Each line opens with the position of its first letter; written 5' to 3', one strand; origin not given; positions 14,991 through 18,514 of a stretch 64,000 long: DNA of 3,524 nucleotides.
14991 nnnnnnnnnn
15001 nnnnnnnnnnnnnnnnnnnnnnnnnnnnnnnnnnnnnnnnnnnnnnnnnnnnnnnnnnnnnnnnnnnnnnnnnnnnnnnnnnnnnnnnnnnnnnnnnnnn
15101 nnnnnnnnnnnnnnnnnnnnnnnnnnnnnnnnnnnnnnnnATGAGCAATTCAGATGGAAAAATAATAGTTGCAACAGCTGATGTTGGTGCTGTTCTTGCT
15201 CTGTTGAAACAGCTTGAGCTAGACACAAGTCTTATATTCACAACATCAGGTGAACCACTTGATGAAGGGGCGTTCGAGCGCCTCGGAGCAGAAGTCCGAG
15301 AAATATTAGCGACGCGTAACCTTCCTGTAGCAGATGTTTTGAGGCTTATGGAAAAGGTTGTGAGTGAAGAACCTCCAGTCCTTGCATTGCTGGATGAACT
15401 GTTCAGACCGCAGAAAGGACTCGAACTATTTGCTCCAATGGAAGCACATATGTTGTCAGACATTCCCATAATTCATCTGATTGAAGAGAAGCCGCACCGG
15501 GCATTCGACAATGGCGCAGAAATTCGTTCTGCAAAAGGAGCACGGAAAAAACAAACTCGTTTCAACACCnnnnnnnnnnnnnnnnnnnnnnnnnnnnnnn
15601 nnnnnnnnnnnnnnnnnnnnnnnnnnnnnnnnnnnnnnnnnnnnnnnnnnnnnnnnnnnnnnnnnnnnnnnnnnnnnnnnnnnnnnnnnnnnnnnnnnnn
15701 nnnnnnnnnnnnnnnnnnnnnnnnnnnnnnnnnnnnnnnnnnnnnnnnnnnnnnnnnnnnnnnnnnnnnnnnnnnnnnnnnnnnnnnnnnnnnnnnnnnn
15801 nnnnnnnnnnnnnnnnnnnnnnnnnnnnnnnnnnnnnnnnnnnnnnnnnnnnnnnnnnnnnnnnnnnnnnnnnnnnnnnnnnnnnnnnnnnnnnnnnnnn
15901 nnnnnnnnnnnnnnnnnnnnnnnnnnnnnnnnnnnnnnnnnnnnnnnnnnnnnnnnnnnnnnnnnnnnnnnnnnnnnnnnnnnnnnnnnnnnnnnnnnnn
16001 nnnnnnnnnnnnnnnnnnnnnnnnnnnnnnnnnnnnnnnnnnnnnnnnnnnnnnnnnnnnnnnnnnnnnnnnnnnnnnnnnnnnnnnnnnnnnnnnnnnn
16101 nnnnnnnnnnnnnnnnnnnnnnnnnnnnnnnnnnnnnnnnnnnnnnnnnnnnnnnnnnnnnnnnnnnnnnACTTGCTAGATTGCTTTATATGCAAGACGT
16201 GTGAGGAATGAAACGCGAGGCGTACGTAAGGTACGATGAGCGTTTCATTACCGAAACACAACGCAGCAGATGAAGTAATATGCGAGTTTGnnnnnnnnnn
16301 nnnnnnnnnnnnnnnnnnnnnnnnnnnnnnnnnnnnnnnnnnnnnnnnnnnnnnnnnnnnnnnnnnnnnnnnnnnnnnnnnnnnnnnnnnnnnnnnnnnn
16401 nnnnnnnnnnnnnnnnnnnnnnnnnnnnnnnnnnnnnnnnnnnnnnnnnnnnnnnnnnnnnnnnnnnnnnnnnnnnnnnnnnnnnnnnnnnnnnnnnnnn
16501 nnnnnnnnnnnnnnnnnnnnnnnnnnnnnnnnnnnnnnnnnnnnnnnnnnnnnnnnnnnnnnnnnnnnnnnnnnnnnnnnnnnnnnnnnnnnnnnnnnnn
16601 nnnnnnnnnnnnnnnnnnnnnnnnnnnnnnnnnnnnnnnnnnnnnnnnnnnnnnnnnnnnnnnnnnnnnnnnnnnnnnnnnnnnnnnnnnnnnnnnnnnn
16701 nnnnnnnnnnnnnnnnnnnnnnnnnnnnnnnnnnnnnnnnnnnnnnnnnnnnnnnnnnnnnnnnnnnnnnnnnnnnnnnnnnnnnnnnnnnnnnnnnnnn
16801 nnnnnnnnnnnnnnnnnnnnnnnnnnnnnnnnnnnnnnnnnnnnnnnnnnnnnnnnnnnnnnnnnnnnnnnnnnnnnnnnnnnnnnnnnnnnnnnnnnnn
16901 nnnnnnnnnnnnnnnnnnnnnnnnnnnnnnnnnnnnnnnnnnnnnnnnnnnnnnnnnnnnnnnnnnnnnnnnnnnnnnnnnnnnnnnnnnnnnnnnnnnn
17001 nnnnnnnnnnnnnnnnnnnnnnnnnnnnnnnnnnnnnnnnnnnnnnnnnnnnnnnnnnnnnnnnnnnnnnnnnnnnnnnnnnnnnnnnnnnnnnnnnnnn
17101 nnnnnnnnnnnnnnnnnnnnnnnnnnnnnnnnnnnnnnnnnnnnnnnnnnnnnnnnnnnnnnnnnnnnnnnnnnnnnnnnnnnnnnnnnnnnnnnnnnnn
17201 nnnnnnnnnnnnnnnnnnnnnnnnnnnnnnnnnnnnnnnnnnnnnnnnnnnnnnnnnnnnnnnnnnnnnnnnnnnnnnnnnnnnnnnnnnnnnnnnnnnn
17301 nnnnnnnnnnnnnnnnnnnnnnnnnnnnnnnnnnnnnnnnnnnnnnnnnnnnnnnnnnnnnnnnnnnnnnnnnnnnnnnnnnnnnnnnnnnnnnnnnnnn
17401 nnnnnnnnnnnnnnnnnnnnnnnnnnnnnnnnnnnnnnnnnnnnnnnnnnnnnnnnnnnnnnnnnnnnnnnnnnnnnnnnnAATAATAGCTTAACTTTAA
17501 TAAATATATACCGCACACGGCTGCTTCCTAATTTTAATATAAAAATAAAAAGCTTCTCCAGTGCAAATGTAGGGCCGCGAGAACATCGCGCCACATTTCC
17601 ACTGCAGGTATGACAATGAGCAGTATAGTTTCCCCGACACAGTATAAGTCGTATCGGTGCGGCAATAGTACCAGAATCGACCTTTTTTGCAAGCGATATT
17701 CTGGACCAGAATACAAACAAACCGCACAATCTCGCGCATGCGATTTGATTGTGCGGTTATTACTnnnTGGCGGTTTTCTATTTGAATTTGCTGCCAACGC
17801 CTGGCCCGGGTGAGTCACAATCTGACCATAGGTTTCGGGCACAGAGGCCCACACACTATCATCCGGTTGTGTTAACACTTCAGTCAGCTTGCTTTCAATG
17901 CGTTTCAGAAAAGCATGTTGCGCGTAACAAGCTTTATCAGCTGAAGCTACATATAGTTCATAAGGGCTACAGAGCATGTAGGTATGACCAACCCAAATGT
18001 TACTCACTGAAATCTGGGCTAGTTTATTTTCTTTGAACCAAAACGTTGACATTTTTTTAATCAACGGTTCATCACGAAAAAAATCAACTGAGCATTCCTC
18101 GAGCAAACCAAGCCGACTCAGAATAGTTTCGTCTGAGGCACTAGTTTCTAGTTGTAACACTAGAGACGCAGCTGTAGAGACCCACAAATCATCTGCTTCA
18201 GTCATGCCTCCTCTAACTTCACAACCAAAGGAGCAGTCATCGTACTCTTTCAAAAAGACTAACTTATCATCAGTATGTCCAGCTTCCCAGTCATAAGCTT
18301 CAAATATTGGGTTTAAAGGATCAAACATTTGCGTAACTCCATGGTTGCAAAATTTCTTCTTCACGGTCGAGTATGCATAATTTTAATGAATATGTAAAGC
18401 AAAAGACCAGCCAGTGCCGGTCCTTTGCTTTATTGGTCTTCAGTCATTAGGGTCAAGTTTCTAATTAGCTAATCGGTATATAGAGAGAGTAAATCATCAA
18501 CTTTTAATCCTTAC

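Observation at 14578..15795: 1.2-kb insertion with an opposite-strand 143-aa gene between rpsJ and rplC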

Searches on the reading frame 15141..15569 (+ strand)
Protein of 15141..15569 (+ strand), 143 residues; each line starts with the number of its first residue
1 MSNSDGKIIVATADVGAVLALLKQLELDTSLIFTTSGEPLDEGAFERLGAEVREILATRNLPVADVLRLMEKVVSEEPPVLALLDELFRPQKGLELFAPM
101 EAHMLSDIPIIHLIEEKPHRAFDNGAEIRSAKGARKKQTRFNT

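Call 8: search_protein_families(library=pfam, proteins=[window:15141-15569:+], max_evalue=1)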
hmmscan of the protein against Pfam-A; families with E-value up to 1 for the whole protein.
window:15141-15569:+ (143 aa): 1 family
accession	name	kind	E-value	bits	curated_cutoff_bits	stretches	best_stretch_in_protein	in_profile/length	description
PF01816.23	LRV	-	0.086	13.7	21.6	1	50-70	1-22/26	Leucine rich repeat variant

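Call 9: search_protein_families(library=phrogs, proteins=[window:15141-15569:+], max_evalue=1)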
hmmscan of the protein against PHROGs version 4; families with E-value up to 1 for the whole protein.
window:15141-15569:+ (143 aa): 0 families

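Call 10: search_protein_families(library=padloc, proteins=[window:15141-15569:+], max_evalue=1)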
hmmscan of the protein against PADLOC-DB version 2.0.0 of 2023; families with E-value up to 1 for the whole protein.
window:15141-15569:+ (143 aa): 0 families

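Call 11: find_homologous_proteins(query=window:15141-15569:+, max_evalue=0.01)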
Query window:15141-15569:+ (143 aa): 3 proteins with E <= 0.01 among 163 candidates.
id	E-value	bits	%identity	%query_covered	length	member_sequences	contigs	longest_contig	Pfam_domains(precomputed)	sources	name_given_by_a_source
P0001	3.3e-84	298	100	100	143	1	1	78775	-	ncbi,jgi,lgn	ncbi:MAG: hypothetical protein ACI92I_000096 [Acidimicrobiales bacterium]|jgi:hypothetical protein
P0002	1.1e-52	196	69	100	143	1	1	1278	-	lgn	-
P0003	4.4e-50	187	67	100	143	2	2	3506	-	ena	-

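Call 12: find_encoding_contigs(protein=window:15141-15569:+, flank=10000, max_places=10)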
Protein window:15141-15569:+ (143 aa): 1 contig read that carries it; 1 place shown.
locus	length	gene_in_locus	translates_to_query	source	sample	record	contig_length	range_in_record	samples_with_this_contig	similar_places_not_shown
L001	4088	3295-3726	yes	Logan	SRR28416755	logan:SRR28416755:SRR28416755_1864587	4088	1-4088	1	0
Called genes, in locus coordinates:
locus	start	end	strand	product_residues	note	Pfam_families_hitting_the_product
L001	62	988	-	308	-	PF00181:Ribosomal_L2_N, PF03947:Ribosomal_L2_C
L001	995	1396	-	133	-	PF00276:Ribosomal_L23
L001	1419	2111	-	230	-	PF00573:Ribosomal_L4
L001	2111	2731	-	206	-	PF00297:Ribosomal_L3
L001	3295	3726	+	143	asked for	-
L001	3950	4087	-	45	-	?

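Call 13: find_encoding_contigs(protein=P0002, flank=10000)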
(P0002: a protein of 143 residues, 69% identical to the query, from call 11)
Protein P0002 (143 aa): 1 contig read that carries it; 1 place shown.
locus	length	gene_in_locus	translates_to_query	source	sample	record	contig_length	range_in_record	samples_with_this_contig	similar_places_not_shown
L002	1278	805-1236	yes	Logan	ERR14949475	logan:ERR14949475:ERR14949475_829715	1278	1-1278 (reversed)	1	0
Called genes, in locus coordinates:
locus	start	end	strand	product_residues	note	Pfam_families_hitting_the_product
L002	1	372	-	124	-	?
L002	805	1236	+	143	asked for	-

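Call 14: find_encoding_contigs(protein=P0003, flank=10000)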
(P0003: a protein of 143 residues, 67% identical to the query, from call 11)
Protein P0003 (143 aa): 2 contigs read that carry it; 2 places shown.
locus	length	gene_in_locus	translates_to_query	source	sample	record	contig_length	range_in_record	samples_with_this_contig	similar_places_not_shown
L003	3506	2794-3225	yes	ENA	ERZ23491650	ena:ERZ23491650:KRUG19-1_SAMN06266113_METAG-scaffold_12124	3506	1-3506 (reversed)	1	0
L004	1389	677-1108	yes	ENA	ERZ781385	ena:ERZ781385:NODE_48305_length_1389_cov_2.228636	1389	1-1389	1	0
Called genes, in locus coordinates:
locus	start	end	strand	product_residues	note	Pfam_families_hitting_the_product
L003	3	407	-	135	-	?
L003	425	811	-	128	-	PF00276:Ribosomal_L23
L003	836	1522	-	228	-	PF00573:Ribosomal_L4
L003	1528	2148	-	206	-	PF00297:Ribosomal_L3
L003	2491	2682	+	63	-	-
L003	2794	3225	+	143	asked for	-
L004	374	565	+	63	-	-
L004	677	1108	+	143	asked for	-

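Call 38: predict_structure(alignment_id=A2)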
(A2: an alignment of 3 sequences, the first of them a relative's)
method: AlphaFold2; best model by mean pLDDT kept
length: 143 residues; sequences in the alignment: 3
mean_pLDDT: 52.6   pTM: 0.43
mean pLDDT of the five models: 52.6, 41.2, 35.1, 34.6, 33.2
residues with pLDDT >= 90: 0; 70-90: 31; 50-70: 42; < 50: 70
segments of 3 or more residues with pLDDT < 50: 1-13, 90-143
pLDDT, mean of each block of 10 residues (from residue 1): 34 57 72 59 71 74 74 54 58 41 39 37 35 39 36
secondary structure, 60 per line:
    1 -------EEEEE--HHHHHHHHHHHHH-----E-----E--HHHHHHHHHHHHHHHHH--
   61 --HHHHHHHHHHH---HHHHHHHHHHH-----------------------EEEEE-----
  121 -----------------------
elements in order: E8-12 H15-27 H42-58 H63-73 H77-87 E111-115

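Call 39: search_protein_representatives(alignment_id=A2)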
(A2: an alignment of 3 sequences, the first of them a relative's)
Query: 3 sequences, 143 profile positions. Proteins with E-value up to 0.001 (for the whole library): 2; up to 1e-10: 2; up to 1e-30: 1. The best 2 are listed.
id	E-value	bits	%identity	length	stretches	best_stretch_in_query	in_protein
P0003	2.4e-81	287.0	-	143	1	1-143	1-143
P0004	2.1e-17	79.7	-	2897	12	12-83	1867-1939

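Call 41: search_protein_families(library=pfam, proteins=[P0004], max_evalue=0.01)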
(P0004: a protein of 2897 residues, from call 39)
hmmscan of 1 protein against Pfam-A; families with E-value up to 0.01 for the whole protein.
P0004 (2897 aa): 4 families
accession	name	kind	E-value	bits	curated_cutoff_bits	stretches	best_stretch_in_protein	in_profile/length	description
PF02494.22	HYR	-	0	1300.9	21.7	29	1524-1603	2-81/81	HYR domain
PF23237.1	HYR_4C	-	1.7e-34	118.2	27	1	2582-2661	3-73/73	HYR-like domain with 4 cysteines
PF13585.12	CHU_C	-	1.7e-22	79.8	27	1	2817-2894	2-85/86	CHU_C Type IX secretion signal domain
PF08234.17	Spindle_Spc25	-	3.4e-13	50.1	22.3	0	2236-2271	10-45/73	Chromosome segregation protein Spc25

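Call 67: search_protein_families(library=ncbifam, proteins=[window:15141-15569:+], max_evalue=1)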
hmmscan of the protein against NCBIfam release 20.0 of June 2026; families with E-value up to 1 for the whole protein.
window:15141-15569:+ (143 aa): 0 families

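Call 68: search_solved_structures(query=A2, max_evalue=10)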
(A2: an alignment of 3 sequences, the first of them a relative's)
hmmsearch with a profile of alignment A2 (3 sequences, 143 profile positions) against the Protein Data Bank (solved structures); distinct sequences matched with E-value up to 10: 7.
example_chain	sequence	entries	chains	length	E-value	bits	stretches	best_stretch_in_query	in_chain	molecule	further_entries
5lq4_A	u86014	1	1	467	0.87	12.8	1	4-49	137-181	CyaGox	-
8pz5_A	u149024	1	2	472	0.91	12.7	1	4-49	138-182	SagB-type dehydrogenase domain protein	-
5lq4_B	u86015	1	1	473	0.92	12.7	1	4-49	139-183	CyaGox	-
7vmx_B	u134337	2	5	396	1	12.6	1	35-86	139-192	Elongation factor Tu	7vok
8v9l_x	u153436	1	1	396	1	12.6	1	34-68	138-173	Elongation factor Tu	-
6mij_A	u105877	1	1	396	1.1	12.5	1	40-65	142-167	Elongation factor Tu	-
1o50_A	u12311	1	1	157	1.3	12.2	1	60-118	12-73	CBS domain-containing predicted protein TM0935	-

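Call 70: fold_search(model_id=the predicted structure, library=pdb)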
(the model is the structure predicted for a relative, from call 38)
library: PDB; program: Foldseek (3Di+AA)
matches with E <= 10: 37; with E <= 0.001: 0
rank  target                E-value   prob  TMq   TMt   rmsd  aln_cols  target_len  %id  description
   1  4wbs_A                2.8e+00  0.10  0.22  0.14   6.4        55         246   14  Crystal structure of an ABC transporter related protein from Burkholderia phymatum (released 2014-09-24)
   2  2rgx                  3.9e+00  0.02  0.18  0.14   9.4        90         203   16  Crystal Structure of Adenylate Kinase from Aquifex Aeolicus in complex with Ap5A (released 2007-12-18)
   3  5cnp_D                3.9e+00  0.02  0.12  0.10  10.7        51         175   14  X-ray crystal structure of Spermidine n1-acetyltransferase from Vibrio cholerae. (released 2015-07-29)
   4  6qx8_B                4.4e+00  0.03  0.19  0.07  10.0        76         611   12  Influenza A virus (A/NT/60/1968) polymerase dimer of heterotrimer in complex with 5' cRNA promoter (released 2019-09-04)
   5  6abh_E                4.4e+00  0.02  0.19  0.09  14.4       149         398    7  Structure of a natural red emitting luciferase from Phrixothrix hirtus (P1 crystal form) (released 2018-08-22)
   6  6qd6_B                5.0e+00  0.02  0.19  0.07  15.3        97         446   12  Molecular scaffolds expand the nanobody toolkit for cryo-EM applications: crystal structure of Mb-cHopQ-Nb207 (released 2019-12-18)
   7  6lpf_A                5.0e+00  0.02  0.18  0.04  14.1       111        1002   16  The crystal structure of human cytoplasmic LRS (released 2020-03-25)
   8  8y1x_A                5.7e+00  0.03  0.16  0.05   6.6        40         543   20  Cryo-EM structure of the aspartate:alanine antiporter AspT WT (released 2025-01-29)
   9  6hs3_A                5.7e+00  0.02  0.22  0.15  10.2       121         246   12  Crystal structure of an ABC transporter related protein from Burkholderia pseudomallei (released 2018-11-07)
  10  7kwx_B                5.7e+00  0.02  0.12  0.10  10.5        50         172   14  Spermidine N-acetyltransferase SpeG N152L mutant from Vibrio cholerae (released 2020-12-16)
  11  7arc_V                5.7e+00  0.01  0.16  0.17  14.6        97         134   14  Cryo-EM structure of Polytomella Complex-I (peripheral arm) (released 2021-12-08)
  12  9i8g_k                5.7e+00  0.01  0.17  0.09  12.0       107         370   14  Inwards conformation' of the human gamma-TuRC from purified centrosomes obtained by rigid body docking (released 2025-03-19)
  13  6jyw_A                6.1e+00  0.03  0.20  0.20   9.8        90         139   18  Crystal structure of the transcription regulator CadR N81M mutant from P. putida in complex with Cadmium(II) and DNA (released 2020-04-29)
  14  2pnj_B                6.1e+00  0.01  0.17  0.09  14.3        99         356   17  Crystal structure of human ferrochelatase mutant with Phe 337 replaced by Ala (released 2007-10-02)
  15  3sl5_A                6.1e+00  0.01  0.13  0.08  14.2        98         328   15  Crystal structure of the catalytic domain of PDE4D2 complexed with compound 10d (released 2011-10-26)
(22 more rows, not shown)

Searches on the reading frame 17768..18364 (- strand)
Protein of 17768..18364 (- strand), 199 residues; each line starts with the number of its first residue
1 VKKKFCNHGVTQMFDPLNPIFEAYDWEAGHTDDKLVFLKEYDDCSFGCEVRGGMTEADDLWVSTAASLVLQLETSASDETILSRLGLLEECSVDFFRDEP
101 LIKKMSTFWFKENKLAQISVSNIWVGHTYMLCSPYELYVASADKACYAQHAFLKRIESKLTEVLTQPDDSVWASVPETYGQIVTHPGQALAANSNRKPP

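Call 8: search_protein_families(library=pfam, proteins=[window:17768-18364:-], max_evalue=1)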
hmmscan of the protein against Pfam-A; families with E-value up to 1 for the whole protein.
window:17768-18364:- (199 aa): 1 family
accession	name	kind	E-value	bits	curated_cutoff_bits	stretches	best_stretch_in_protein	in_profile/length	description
PF12924.12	APP_Cu_bd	-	0.015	16.3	26.4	1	44-97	2-49/57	Copper-binding of amyloid precursor, CuBD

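Call 9: search_protein_families(library=phrogs, proteins=[window:17768-18364:-], max_evalue=1)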
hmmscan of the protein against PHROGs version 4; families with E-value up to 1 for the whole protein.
window:17768-18364:- (199 aa): 1 family
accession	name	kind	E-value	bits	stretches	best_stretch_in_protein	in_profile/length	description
phrog_28033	-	tail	0.031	15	1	54-98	187-231/271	tail assembly chaperone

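Call 10: search_protein_families(library=padloc, proteins=[window:17768-18364:-], max_evalue=1)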
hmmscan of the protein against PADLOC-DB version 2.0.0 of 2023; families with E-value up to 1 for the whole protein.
window:17768-18364:- (199 aa): 0 families

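Call 67: search_protein_families(library=ncbifam, proteins=[window:17768-18364:-], max_evalue=1)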
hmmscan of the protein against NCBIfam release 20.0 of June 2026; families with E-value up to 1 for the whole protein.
window:17768-18364:- (199 aa): 1 family
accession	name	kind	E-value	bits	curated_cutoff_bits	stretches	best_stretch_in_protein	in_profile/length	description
NF011705.0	PRK15126.1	equivalog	0.092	12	336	1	108-166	109-168/272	HMP-PP phosphatase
